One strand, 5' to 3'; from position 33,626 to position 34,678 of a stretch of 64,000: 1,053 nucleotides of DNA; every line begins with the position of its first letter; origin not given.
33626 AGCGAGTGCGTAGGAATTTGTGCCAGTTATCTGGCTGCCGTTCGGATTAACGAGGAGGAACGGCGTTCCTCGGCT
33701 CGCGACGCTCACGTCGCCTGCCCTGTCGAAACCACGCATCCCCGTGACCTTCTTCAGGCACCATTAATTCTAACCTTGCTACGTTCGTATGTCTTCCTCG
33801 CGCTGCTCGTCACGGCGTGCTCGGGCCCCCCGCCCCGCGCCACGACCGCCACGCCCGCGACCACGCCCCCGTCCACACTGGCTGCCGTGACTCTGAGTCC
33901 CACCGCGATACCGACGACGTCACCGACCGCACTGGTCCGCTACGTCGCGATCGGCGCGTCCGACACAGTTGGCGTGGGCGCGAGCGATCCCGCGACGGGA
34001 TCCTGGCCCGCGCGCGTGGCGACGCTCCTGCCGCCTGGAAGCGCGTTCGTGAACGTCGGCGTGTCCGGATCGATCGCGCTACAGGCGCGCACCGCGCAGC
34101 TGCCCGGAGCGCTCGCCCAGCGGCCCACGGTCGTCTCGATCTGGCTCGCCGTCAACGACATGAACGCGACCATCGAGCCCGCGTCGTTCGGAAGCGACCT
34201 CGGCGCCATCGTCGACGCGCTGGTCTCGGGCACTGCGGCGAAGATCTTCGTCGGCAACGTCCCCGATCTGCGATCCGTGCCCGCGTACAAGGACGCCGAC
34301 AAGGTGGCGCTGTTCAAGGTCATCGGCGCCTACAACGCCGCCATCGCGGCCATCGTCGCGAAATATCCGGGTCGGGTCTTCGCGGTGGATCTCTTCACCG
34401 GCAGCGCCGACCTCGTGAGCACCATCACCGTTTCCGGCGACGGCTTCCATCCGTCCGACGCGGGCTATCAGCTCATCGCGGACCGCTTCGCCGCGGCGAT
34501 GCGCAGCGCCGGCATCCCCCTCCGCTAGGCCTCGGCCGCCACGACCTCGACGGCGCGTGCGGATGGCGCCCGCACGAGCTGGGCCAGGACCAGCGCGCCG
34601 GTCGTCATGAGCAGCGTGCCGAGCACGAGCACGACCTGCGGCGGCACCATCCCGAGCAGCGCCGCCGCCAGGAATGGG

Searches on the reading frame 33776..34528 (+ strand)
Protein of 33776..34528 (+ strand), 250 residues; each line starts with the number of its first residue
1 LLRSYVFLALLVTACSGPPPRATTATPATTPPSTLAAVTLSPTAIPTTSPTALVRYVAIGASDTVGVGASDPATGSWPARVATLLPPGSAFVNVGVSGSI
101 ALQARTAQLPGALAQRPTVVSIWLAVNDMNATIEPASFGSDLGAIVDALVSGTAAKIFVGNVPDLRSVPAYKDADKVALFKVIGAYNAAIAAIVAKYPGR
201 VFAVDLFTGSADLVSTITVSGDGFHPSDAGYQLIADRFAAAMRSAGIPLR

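Call 98: search_protein_families(library=pfam, proteins=[window:33776-34528:+], max_evalue=0.01)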
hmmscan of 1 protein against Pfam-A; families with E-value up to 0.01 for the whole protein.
window:33776-34528:+ (250 aa): 2 families
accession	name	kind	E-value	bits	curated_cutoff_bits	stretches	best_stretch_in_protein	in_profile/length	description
PF13472.12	Lipase_GDSL_2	-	2.9e-19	70.7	32.9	1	58-233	1-178/178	GDSL-like Lipase/Acylhydrolase family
PF00657.28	Lipase_GDSL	-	9.9e-11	42.6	23.6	1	56-238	1-208/208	GDSL-like Lipase/Acylhydrolase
